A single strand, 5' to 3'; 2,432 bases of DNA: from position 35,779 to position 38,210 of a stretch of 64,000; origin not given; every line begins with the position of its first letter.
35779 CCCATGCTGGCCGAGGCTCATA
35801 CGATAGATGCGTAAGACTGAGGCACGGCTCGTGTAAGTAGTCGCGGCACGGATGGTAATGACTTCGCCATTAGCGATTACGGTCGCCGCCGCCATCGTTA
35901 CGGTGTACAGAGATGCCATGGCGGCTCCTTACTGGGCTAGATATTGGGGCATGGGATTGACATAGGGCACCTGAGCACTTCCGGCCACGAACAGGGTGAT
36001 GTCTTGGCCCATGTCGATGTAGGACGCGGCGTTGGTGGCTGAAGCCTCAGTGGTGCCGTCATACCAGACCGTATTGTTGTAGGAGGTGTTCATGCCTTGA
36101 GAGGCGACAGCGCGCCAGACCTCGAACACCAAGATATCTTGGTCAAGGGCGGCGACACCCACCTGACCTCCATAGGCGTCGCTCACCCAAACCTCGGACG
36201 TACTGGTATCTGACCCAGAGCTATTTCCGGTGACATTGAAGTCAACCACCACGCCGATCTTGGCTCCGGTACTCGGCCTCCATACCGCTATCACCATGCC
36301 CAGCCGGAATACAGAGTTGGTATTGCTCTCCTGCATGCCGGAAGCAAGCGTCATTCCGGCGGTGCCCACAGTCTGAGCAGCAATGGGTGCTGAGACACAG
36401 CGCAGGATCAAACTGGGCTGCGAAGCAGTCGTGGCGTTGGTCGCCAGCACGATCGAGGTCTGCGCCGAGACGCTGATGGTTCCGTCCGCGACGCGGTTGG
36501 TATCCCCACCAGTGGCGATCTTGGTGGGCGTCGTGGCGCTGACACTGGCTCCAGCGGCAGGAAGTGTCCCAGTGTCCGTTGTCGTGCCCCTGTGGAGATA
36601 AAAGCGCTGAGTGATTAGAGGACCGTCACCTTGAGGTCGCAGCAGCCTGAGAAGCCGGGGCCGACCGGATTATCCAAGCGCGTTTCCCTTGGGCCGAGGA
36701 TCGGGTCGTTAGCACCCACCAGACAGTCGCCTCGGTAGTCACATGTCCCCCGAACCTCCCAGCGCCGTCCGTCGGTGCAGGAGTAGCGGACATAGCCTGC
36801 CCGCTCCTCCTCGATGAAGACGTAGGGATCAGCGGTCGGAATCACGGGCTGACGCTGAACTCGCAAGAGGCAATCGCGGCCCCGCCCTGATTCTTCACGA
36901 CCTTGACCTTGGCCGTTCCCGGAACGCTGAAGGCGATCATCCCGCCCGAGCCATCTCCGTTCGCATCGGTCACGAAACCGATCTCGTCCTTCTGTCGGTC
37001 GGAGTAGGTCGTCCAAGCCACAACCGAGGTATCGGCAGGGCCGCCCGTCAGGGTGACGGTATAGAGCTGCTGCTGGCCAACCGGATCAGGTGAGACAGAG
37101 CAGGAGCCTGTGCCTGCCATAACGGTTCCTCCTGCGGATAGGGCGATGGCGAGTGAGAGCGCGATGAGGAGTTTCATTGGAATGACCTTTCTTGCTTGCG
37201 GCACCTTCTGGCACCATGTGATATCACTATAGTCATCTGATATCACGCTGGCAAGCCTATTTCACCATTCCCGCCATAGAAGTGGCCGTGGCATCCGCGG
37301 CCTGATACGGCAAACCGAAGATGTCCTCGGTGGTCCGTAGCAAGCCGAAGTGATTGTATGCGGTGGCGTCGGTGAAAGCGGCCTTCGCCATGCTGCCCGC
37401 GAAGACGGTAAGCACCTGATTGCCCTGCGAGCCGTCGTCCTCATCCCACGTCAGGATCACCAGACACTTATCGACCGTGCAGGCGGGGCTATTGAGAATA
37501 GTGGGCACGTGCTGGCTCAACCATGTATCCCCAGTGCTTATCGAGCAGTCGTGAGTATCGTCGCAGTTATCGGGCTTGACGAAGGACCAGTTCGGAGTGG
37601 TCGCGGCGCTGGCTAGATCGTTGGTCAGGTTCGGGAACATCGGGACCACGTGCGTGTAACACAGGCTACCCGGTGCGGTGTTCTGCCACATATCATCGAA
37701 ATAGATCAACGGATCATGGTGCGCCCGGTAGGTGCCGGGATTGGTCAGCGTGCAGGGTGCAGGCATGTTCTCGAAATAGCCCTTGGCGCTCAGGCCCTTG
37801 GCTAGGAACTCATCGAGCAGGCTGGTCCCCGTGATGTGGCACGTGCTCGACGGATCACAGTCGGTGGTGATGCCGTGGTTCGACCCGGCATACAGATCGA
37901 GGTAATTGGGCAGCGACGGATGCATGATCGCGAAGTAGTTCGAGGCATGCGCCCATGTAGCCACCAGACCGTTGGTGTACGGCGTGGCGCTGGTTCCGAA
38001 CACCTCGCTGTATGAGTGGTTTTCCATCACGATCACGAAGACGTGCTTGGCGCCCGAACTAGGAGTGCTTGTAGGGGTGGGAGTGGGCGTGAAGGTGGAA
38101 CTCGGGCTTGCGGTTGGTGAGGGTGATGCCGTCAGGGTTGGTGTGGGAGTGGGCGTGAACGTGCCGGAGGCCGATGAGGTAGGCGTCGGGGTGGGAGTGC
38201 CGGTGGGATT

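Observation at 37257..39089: Secreted bifunctional GH16-like glucanase + phospholipase-C/acid-phosphatase-family phosphoesterase beside the lysis genes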

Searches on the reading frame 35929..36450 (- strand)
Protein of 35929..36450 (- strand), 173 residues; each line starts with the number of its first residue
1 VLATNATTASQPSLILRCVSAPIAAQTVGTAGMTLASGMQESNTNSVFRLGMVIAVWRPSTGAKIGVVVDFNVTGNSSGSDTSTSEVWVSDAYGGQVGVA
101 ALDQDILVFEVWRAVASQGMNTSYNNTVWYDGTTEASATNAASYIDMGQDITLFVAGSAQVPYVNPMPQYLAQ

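Call 3: search_protein_families(library=pfam, proteins=[window:35929-36450:-], max_evalue=0.01)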
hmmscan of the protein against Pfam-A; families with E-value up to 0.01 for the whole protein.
window:35929-36450:- (173 aa): 0 families

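Call 4: search_protein_families(library=phrogs, proteins=[window:35929-36450:-], max_evalue=0.01)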
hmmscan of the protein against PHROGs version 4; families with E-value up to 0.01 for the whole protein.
window:35929-36450:- (173 aa): 1 family
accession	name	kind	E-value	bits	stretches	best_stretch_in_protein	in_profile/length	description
phrog_28416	-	unknown function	0.0012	20.2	1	95-117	50-72/82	-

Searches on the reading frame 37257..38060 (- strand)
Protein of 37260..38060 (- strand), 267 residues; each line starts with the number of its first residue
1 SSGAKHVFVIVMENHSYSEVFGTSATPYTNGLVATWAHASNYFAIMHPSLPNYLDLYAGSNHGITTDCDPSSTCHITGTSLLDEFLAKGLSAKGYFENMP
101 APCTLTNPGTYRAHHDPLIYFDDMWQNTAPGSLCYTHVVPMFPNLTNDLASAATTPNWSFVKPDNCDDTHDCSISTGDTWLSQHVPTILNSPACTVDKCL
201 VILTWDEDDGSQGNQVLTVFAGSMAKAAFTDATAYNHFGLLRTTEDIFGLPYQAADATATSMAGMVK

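Call 5: search_protein_families(library=pfam, proteins=[window:37260-38060:-], max_evalue=10)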
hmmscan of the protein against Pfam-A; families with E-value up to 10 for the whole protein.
seq(267 aa): 1 family
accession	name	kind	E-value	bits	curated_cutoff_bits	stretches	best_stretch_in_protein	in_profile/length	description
PF04185.19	Phosphoesterase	-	1e-26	94.4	23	2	25-251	106-356/356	Phosphoesterase family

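Call 21: search_solved_structures(query=A2, max_evalue=1, show_alignments=3)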
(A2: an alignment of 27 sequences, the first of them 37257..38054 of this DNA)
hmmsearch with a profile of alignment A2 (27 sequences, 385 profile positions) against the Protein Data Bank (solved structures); distinct sequences matched with E-value up to 1: 4.
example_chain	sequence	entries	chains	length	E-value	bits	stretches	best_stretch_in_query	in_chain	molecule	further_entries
8zvk_A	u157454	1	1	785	2.9e-08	36.7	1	35-122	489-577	AaBgIC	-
2d1g_A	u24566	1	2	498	0.00016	24.4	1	216-384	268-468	acid phosphatase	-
3ghp_A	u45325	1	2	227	0.06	15.9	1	69-122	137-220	Cellulosomal scaffoldin adaptor protein B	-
9gye_A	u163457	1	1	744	0.37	13.3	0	237-369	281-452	phospholipase C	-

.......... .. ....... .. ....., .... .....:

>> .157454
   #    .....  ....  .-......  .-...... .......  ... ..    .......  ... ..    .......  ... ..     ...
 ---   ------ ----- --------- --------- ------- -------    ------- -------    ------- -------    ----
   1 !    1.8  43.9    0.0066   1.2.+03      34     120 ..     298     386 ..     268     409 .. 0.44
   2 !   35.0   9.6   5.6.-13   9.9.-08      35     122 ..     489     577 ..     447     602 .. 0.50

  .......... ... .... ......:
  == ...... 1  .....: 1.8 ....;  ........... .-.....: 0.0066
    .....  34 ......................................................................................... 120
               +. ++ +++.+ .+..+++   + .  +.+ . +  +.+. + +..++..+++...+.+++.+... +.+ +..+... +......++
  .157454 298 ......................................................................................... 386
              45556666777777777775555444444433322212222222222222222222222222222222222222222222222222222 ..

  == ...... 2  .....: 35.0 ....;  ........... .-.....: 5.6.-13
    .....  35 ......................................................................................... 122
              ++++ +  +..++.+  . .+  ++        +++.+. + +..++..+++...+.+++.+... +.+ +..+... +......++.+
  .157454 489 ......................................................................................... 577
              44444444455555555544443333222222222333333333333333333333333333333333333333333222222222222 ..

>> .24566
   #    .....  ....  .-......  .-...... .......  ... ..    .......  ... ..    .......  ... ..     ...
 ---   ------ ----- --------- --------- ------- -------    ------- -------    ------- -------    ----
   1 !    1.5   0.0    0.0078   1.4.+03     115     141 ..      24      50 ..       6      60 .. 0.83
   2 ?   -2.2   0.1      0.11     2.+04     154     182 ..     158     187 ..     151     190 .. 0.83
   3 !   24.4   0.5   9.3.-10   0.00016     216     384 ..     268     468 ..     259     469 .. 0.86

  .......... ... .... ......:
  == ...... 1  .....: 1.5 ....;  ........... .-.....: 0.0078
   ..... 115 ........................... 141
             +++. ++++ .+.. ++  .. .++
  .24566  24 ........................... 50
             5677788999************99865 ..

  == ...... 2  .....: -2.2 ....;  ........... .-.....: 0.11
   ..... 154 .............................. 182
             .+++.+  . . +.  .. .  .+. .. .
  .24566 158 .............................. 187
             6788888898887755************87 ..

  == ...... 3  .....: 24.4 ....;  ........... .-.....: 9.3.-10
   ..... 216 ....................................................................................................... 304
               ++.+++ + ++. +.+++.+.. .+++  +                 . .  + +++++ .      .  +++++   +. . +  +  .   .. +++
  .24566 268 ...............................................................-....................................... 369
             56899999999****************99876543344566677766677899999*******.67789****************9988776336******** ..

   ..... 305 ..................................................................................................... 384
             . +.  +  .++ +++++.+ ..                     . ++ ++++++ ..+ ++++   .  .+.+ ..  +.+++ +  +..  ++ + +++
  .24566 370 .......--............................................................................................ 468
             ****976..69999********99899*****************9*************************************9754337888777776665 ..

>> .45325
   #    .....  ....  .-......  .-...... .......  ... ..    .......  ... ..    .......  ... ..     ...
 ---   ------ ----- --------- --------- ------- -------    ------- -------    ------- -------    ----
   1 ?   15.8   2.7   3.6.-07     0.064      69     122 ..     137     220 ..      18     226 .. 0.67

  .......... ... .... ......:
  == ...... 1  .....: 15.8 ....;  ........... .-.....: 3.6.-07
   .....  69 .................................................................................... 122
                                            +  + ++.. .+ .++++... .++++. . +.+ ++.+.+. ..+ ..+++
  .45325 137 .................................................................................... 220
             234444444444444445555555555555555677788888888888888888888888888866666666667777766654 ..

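Call 28: predict_structure(alignment_id=A2)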
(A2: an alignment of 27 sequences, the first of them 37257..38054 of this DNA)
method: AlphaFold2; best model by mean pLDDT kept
length: 265 residues; sequences in the alignment: 27
mean_pLDDT: 85.4   pTM: 0.88
mean pLDDT of the five models: 85.4, 84.2, 84.1, 83.5, 80.3
residues with pLDDT >= 90: 142; 70-90: 90; 50-70: 25; < 50: 8
segments of 3 or more residues with pLDDT < 50: 105-109
pLDDT, mean of each block of 10 residues (from residue 1): 92 88 98 96 69 82 62 76 92 81 51 67 72 81 92 94 89 97 97 96 83 93 97 92 94 86 94
secondary structure, 60 per line:
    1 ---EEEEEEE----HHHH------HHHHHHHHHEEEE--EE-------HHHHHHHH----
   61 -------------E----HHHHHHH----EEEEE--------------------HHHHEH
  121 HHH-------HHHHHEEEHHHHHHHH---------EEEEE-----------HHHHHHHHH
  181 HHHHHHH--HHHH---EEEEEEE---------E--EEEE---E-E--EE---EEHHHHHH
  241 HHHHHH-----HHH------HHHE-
elements in order: E4-10 H15-18 H25-33 E34-37 H49-56 H79-85 E90-94 H115-118 H120-123 H131-135 E136-138 H139-146 E156-160 H172-187 H190-193 E197-203 E216-219 H235-246

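Call 32: fold_search(model_id=the predicted structure, library=pdb)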
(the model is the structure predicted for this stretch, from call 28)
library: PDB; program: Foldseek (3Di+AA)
matches with E <= 10: 489; with E <= 0.001: 340
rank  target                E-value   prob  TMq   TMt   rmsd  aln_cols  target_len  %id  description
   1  8haw_A                5.6e-12  1.00  0.71  0.40   4.4       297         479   18  An auto-activation mechanism of plant non-specific phospholipase C (released 2023-01-25)
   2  8k3g_A                8.6e-12  1.00  0.73  0.46   4.3       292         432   17  Crystal structure of non-specific phospholipase C RePLC (Rasamsonia emersonii) (released 2024-07-10)
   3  8k3g_B                1.4e-11  1.00  0.73  0.45   4.3       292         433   17  Crystal structure of non-specific phospholipase C RePLC (Rasamsonia emersonii) (released 2024-07-10)
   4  9gy2_B                2.7e-11  1.00  0.79  0.34   5.4       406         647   14  Non-Hemolytic Phospholipase C (PLC N) (released 2025-10-15)
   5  9gy2_A                4.1e-11  1.00  0.73  0.32   6.2       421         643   14  Non-Hemolytic Phospholipase C (PLC N) (released 2025-10-15)
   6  8hav_A                4.7e-11  1.00  0.70  0.48   4.7       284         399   17  An auto-activation mechanism of plant non-specific phospholipase C (released 2023-01-25)
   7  9gye                  6.8e-11  1.00  0.78  0.32   6.3       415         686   15  Hemolytic Phospholipase C (PLC H) (released 2025-10-15)
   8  2d1g_A                5.0e-10  1.00  0.72  0.41   6.5       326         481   15  Structure of Francisella tularensis Acid Phosphatase A (AcpA) bound to orthovanadate (released 2006-08-15)
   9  2d1g_B                6.8e-10  1.00  0.71  0.41   5.7       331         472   16  Structure of Francisella tularensis Acid Phosphatase A (AcpA) bound to orthovanadate (released 2006-08-15)
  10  8yk5_A                8.7e-10  1.00  0.74  0.32   6.6       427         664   13  Structure of glycerophosphoethanolamine ethanolaminephosphodiesterase from Streptomyces sanglieri (released 2024-04-03)
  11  3lxq_A                2.7e-09  1.00  0.64  0.44   6.9       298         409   11  The Crystal Structure of a Protein in the Alkaline Phosphatase Superfamily from Vibrio parahaemolyticus to 1.95A (released 2010-03-09)
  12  8yk5_B                3.0e-09  1.00  0.71  0.31   6.8       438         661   13  Structure of glycerophosphoethanolamine ethanolaminephosphodiesterase from Streptomyces sanglieri (released 2024-04-03)
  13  6xlp_A                7.3e-08  1.00  0.55  0.28   6.9       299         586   15  Structure of the essential inner membrane lipopolysaccharide-PbgA complex (released 2020-08-26)
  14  3lxq_B                9.3e-08  1.00  0.67  0.45   4.7       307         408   10  The Crystal Structure of a Protein in the Alkaline Phosphatase Superfamily from Vibrio parahaemolyticus to 1.95A (released 2010-03-09)
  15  6vat_C                9.9e-08  1.00  0.59  0.47   6.8       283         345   15  Structure of the periplasmic domain of YejM from Salmonella typhimurium (released 2020-08-26)
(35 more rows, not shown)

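Call 35: find_related_loci(query=A2, collection=viral_contigs, flank=8000)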
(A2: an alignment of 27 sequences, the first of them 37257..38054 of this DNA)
Query A2 (265 aa) in viral_contigs; peptide patterns used: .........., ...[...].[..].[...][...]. (x = any residue, [..] = any of these).
47 stretches matched a pattern; 8 encode a relative of the query (tblastn E <= 1e-3); 8 distinct loci.
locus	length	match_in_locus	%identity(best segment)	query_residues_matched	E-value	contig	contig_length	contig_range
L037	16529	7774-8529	39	2-257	1e-51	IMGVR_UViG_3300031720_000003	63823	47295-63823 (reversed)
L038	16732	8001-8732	38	4-248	4e-44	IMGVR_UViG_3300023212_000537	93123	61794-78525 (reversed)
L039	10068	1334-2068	38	5-261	1e-39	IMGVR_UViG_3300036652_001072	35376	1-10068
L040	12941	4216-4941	35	2-251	1e-39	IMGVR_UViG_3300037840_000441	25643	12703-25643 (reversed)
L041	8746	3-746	33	11-262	1e-33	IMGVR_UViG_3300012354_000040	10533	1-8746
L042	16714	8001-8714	33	4-248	1e-30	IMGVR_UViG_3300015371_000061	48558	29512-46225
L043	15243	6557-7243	34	5-248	3e-29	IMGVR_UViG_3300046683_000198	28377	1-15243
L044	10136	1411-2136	32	6-248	3e-31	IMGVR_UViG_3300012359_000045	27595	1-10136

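Call 74: fold_search(model_id=the predicted structure, library=viral)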
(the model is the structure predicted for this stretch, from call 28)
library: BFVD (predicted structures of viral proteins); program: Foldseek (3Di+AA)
matches with E <= 10: 80; with E <= 0.001: 8
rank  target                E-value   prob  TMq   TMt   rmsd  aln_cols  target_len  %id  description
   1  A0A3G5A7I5            3.1e-18  1.00  0.83  0.68   3.3       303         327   23  Phosphoesterase [Hyperionvirus sp.]
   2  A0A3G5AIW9            2.4e-08  1.00  0.68  0.31   5.0       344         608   13  Phospholipase [Sylvanvirus sp.]
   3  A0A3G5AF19            2.5e-07  1.00  0.60  0.55   5.8       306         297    9  Alkaline phosphatase [Hyperionvirus sp.]
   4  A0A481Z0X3            2.5e-05  1.00  0.55  0.53   6.8       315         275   10  Type I phosphodiesterase / nucleotide pyrophosphatase [Mimivirus LCMiAC01]
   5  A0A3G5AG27            8.8e-05  1.00  0.57  0.38   7.5       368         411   10  Sulfatase N-terminal domain-containing protein [Satyrvirus sp.]
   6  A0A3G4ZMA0            1.9e-04  1.00  0.58  0.32   7.9       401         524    9  DUF229 domain-containing protein [Terrestrivirus sp.]
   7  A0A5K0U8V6            4.5e-04  1.00  0.59  0.27   8.0       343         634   11  Sulfatase N-terminal domain-containing protein [Yasminevirus sp. GU-2018]
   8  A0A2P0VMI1            8.3e-04  1.00  0.58  0.35   6.9       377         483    8  Sulfatase [Tetraselmis virus 1]
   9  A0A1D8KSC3            3.1e-01  0.01  0.08  0.06  24.4       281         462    7  Uncharacterized protein [Synechococcus phage S-WAM1]
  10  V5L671                4.0e-01  0.07  0.21  0.15  10.5       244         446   10  (no name in the UniProt tables at hand)
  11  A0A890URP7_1          6.6e-01  0.04  0.19  0.06  12.2       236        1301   10  (no name in the UniProt tables at hand)
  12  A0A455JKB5            9.0e-01  0.05  0.24  0.28  11.0       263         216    8  Virion protein US2 [Cervid alphaherpesvirus 1]
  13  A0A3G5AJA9            9.0e-01  0.03  0.22  0.10  11.4       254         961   10  Uncharacterized protein [Sylvanvirus sp.]
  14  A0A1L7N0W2            1.0e+00  0.03  0.18  0.10  11.1       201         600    9  Virion structural protein [Ralstonia phage RP12]
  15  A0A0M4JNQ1            1.4e+00  0.05  0.23  0.25  10.1       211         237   10  (no name in the UniProt tables at hand)
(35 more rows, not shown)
